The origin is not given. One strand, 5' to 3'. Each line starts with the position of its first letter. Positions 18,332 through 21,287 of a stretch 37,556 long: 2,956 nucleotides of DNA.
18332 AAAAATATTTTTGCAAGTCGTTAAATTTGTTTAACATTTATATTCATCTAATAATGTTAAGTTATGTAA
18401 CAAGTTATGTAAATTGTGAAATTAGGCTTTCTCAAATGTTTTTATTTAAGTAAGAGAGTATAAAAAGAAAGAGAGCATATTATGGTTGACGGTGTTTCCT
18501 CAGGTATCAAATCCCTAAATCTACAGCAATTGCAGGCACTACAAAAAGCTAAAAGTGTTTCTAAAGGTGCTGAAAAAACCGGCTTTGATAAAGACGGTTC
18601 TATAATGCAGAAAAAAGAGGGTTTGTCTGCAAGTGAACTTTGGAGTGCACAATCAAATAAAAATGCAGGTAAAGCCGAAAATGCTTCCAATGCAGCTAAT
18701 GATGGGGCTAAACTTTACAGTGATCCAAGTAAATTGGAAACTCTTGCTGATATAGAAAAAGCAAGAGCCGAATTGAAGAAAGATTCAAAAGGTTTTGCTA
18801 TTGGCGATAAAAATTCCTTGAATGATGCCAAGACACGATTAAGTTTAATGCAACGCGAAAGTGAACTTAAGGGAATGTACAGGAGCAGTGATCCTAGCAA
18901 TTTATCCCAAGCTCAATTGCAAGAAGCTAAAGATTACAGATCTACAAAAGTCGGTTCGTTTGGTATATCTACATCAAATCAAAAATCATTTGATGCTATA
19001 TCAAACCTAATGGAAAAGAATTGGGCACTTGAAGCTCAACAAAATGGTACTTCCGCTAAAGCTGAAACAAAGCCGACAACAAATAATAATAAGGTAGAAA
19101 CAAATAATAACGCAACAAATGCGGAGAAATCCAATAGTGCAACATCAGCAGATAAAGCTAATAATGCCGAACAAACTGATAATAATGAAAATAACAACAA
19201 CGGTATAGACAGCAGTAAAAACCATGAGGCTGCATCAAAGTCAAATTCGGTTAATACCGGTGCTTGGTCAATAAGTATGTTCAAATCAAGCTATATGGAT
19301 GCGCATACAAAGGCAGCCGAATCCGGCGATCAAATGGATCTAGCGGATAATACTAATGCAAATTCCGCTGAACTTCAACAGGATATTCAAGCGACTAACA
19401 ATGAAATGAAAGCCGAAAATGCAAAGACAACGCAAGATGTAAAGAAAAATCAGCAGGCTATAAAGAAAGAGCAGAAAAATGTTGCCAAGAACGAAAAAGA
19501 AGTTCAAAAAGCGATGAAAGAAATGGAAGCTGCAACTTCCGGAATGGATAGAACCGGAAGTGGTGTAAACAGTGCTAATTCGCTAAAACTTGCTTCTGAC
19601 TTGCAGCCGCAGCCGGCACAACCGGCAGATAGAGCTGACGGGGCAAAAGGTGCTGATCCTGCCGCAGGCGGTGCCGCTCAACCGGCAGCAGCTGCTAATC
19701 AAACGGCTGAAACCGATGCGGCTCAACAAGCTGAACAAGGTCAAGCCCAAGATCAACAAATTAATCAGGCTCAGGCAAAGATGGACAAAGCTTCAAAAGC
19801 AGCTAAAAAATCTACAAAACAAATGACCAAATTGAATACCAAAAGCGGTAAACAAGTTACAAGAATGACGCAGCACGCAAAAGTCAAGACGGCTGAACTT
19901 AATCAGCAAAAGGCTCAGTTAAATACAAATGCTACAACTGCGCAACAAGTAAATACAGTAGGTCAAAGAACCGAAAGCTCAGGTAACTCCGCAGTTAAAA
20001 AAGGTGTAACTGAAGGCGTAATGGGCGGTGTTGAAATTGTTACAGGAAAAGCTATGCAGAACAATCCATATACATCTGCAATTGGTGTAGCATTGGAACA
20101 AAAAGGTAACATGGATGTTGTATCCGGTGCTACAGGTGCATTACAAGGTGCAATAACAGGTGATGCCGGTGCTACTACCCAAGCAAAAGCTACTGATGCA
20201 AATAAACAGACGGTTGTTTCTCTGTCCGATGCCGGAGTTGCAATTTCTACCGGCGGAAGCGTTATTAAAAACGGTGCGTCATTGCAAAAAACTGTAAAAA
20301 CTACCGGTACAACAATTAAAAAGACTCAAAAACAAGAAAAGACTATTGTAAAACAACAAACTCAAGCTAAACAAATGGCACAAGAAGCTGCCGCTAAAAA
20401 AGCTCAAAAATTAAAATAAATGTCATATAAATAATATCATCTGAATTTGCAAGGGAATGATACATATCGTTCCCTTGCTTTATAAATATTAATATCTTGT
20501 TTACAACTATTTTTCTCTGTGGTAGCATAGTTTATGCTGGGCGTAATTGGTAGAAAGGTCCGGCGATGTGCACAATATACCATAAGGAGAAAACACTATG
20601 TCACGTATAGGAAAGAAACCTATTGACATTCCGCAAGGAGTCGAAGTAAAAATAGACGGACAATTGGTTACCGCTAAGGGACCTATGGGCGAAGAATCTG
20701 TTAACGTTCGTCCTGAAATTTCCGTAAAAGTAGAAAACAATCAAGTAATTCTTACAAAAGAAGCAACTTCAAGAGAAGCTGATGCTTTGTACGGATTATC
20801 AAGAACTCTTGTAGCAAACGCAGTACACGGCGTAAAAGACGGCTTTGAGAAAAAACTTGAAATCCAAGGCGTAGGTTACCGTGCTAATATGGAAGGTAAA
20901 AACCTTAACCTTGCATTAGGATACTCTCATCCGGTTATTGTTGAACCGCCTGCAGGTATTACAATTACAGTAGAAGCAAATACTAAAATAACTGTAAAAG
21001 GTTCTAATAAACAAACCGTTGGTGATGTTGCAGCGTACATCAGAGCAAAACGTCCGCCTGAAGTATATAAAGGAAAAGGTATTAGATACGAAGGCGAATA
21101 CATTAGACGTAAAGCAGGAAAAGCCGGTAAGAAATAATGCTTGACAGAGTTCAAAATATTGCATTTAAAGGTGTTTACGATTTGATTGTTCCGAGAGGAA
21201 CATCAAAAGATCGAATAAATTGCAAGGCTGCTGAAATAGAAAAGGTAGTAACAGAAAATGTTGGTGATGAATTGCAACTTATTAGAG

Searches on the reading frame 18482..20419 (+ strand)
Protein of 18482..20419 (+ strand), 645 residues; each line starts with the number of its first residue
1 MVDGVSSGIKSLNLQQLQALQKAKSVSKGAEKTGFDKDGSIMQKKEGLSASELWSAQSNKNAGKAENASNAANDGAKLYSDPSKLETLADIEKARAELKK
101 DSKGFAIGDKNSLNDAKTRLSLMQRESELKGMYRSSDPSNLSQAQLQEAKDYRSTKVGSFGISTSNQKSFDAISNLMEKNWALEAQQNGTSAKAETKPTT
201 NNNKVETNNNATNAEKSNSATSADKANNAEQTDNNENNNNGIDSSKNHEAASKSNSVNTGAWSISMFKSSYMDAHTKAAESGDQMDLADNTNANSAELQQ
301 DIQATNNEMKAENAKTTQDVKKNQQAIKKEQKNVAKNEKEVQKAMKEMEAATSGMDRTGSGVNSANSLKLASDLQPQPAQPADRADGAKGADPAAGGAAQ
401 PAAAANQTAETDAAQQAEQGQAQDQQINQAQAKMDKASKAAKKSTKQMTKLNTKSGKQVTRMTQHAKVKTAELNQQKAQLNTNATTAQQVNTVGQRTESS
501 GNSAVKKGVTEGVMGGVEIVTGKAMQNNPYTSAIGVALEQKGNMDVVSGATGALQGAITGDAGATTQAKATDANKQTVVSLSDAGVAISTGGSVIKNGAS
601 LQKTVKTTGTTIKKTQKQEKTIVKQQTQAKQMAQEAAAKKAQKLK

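Call 12: search_protein_families(library=pfam, proteins=[window:18482-20419:+], max_evalue=0.01)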
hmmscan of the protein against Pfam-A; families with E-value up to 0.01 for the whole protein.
window:18482-20419:+ (645 aa): 0 families

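Call 33: search_protein_families(library=ncbifam, proteins=[window:18482-20419:+], max_evalue=0.01)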
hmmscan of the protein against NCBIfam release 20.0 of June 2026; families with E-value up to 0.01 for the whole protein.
window:18482-20419:+ (645 aa): 0 families

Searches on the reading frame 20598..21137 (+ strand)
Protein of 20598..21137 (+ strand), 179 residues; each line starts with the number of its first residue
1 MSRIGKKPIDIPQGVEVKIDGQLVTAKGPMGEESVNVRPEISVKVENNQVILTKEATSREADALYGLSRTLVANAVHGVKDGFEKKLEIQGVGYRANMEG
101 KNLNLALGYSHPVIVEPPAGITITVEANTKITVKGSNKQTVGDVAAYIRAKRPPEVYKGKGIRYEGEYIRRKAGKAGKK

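Call 32: search_solved_structures(query=window:20598-21137:+, max_evalue=1e-20)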
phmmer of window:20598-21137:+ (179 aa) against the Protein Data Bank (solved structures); distinct sequences matched with E-value up to 1e-20: 64 (the best 60 are shown).
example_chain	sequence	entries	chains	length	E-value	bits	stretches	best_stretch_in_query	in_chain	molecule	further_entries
1c04_B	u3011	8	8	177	2e-57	197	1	2-178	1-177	RIBOSOMAL PROTEIN L6 | 50S RIBOSOMAL PROTEIN L6 | PROTEIN (RIBOSOMAL PROTEIN L6)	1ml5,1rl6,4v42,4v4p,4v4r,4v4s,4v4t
5o60_G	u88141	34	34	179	2.5e-57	196.8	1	1-178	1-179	50S ribosomal protein L6 | Large ribosomal subunit protein uL6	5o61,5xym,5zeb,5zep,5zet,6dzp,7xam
5v7q_G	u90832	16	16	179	6.7e-56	192.1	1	1-178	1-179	50S ribosomal protein L6 | Large ribosomal subunit protein uL6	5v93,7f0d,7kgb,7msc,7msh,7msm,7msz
1eg0_J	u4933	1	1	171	1e-55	191.5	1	1-170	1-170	PROTEIN (RIBOSOMAL PROTEIN L6)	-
6dzi_G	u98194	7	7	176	1.6e-55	190.9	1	2-175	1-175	50S ribosomal protein L6 | Large ribosomal subunit protein uL6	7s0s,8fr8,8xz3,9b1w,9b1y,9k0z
8crx_g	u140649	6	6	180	4.7e-55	189.4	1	1-178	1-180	50S ribosomal protein L6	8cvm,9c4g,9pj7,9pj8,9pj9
7nhn_K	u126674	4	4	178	7.6e-55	188.7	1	1-178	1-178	50S ribosomal protein L6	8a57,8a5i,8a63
7sfr_G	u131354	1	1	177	1.4e-54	187.8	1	3-178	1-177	50S ribosomal protein L6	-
8uu4_G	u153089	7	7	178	4.2e-54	186.3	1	1-178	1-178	Large ribosomal subunit protein uL6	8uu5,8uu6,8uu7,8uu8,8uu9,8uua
9qt5_F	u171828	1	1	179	3.3e-52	180.1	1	1-178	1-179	Large ribosomal subunit protein uL6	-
7nhk_K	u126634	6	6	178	3.7e-52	180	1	1-178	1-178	50S ribosomal protein L6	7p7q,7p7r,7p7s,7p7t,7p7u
1nwx_E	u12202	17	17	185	4.4e-52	179.7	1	1-177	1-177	ribosomal protein L6 | 50S ribosomal protein L6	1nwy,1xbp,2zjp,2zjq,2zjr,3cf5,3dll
1nkw_E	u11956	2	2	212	7.1e-52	179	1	1-177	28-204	50S ribosomal protein L6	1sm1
6o8w_G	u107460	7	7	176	9.8e-52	178.6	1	2-177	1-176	50S ribosomal protein L6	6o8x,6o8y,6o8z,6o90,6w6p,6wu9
5h1s_I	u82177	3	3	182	1.3e-51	178.2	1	2-179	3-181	50S ribosomal protein L6 | protein L6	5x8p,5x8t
487d_J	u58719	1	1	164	2.2e-51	177.4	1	8-170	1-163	50S ribosomal protein L6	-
5mlc_H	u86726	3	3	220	2.5e-51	177.3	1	2-179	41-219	50S ribosomal protein L6, chloroplastic | plastid ribosomal protein uL6c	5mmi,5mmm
4wce_E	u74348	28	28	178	1.1e-50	175.1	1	1-178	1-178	50S ribosomal protein L6 | Large ribosomal subunit protein uL6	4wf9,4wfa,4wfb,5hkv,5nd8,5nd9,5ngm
3j3v_G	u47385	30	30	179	1e-49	172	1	1-178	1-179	50S ribosomal protein L6 | 50S ribosomal protein uL6 | Ribosomal protein L6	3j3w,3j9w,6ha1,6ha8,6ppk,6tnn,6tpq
5hl7_E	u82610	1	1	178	1.4e-49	171.6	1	1-178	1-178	50S ribosomal protein L6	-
4v49_BE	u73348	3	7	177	1.6e-49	171.4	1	5-177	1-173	50S ribosomal protein L6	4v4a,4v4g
6wru_U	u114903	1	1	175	1.7e-49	171.3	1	1-175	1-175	50S ribosomal protein L6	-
10px_1H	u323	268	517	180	2.2e-49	170.9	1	1-179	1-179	50S ribosomal protein L6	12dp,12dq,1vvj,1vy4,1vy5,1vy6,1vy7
6fxc_AG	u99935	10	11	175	6.8e-49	169.3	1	2-175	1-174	50S ribosomal protein L6 | Large ribosomal subunit protein uL6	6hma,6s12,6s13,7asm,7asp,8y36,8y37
5tcu_LL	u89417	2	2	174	1.3e-48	168.5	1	2-175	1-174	50S ribosomal protein L6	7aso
5t7v_LL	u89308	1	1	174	1.5e-48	168.2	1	2-175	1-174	50S ribosomal protein L6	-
4v61_BI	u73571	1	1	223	2.4e-48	167.6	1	2-179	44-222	Ribosomal Protein L6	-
5ot7_k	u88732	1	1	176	3.3e-48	167.1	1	1-176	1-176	50S ribosomal protein L6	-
5njt_a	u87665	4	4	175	3.4e-48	167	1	2-175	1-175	50S ribosomal protein L6 | Large ribosomal subunit protein uL6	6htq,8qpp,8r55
6s0x_G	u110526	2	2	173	4.3e-48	166.7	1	2-174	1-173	50S ribosomal protein L6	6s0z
5dm6_E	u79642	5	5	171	4.7e-48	166.6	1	5-175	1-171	50S ribosomal protein L6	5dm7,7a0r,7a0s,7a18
5myj_BH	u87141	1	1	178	3.2e-47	163.9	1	1-178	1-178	50S ribosomal protein L6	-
6eri_AG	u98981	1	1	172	3.3e-47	163.9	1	5-175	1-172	50S ribosomal protein L6, chloroplastic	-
4zer_1H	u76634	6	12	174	6.7e-47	162.8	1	2-175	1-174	50S ribosomal protein L6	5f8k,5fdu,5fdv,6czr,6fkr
5a9z_AH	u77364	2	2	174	6.7e-47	162.8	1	4-177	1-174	50S ribosomal protein L6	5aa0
5uq7_H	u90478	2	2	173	2.6e-46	160.9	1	3-175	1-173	50S ribosomal protein L6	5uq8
28jw_F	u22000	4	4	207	6.3e-46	159.7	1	2-176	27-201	Plastid ribosomal protein L6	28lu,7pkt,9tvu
4v87_AH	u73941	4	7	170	1e-45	159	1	2-170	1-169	50S ribosomal protein L6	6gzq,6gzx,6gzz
7unr_G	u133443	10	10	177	1.6e-44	155.1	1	1-175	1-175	50S ribosomal protein L6 | Large ribosomal subunit protein uL6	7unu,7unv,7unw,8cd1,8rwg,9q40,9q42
8fmw_AH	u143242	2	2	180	1.8e-44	154.9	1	1-179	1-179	50S ribosomal protein L6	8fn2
4v9j_BH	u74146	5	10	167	3.3e-44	154.1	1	12-177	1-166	50S ribosomal protein L6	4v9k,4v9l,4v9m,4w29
5li0_H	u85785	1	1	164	7.8e-44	152.9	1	9-171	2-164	50S ribosomal protein L6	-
6spd_G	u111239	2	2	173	2e-43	151.5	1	2-173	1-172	50S ribosomal protein L6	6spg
10qm_O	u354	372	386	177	1.9e-42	148.4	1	1-175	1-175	Large ribosomal subunit protein uL6 | 50S ribosomal protein L6 | 50S ribosomal protein L4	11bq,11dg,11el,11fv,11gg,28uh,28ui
23wi_G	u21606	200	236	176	9.4e-42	146.1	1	2-175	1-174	Large ribosomal subunit protein uL6 | 50S ribosomal protein L6 | 50S ribosomal protein uL6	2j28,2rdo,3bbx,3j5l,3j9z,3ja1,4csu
6hrm_F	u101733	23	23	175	1.1e-41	145.9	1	2-175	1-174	50S ribosomal protein L6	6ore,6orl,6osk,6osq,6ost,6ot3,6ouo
4v68_BH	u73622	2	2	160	1.2e-41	145.7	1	12-170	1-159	50S ribosomal protein L6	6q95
5wdt_G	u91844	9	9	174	1.4e-41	145.6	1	2-174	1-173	50S ribosomal protein L6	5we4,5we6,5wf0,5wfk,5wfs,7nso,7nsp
7ood_e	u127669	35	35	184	1.6e-41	145.3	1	1-177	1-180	50S ribosomal protein L6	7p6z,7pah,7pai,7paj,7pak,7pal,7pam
4v83_BG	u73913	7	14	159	1.8e-41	145.2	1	12-170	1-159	50S ribosomal protein L6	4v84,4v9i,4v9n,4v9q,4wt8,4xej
7jil_F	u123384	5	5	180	2.6e-41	144.6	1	1-176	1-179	50S ribosomal protein L6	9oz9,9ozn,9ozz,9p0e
9h91_G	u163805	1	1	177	3e-41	144.5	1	1-175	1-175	50S ribosomal protein L6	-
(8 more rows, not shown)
